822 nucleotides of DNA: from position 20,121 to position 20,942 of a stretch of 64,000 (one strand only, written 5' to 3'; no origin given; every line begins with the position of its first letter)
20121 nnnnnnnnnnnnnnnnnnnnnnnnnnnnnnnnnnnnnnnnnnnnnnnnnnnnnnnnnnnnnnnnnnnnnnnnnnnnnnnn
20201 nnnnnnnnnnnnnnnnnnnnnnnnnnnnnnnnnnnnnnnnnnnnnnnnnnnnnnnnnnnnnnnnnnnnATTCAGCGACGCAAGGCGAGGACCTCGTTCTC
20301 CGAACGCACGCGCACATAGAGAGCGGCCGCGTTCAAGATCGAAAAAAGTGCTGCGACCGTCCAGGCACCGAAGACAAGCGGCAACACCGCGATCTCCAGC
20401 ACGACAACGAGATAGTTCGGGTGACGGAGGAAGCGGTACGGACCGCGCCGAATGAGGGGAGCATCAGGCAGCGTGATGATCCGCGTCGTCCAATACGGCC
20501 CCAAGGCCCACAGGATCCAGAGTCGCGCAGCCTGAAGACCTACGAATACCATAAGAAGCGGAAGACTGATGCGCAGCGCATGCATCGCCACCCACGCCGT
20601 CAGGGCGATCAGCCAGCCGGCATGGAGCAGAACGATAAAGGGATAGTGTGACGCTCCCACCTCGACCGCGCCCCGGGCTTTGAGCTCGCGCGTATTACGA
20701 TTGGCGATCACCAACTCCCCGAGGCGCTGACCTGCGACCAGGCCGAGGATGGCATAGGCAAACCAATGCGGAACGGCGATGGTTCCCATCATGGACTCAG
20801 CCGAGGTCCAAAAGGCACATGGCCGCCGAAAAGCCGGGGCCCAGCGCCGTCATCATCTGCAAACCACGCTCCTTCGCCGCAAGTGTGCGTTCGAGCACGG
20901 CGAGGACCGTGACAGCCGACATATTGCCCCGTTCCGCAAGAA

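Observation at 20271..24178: Five-gene coupled operon joining an LptF/G-family permease and a PAP2 lipid phosphatase to a type III PKS-ICMT phenolic-lipid pair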

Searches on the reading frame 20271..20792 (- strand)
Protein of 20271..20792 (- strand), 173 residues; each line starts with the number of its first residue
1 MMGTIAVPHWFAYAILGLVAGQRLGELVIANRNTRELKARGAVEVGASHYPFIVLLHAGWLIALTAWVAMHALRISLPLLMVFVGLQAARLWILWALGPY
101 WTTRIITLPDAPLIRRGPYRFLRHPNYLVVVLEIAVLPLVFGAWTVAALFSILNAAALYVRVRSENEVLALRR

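Call 3: search_protein_families(library=pfam, proteins=[window:20271-20792:-], max_evalue=0.01)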
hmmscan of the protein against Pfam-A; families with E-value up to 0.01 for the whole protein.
window:20271-20792:- (173 aa): 2 families
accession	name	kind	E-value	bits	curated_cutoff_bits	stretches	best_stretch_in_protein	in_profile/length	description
PF04140.19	ICMT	-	1.9e-28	99.2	24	1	80-170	2-94/95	Isoprenylcysteine carboxyl methyltransferase (ICMT) family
PF04191.18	PEMT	-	7.9e-07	29.9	25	1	80-169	8-98/105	Phospholipid methyltransferase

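Call 4: search_protein_families(library=ncbifam, proteins=[window:20271-20792:-], max_evalue=0.01)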
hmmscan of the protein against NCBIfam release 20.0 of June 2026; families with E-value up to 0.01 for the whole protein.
window:20271-20792:- (173 aa): 1 family
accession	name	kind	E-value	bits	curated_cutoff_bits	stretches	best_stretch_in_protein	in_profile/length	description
NF040696.1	isopcys_mtase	equivalog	6.7e-08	32.6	160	1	40-169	35-168/190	protein-S-isoprenylcysteine O-methyltransferase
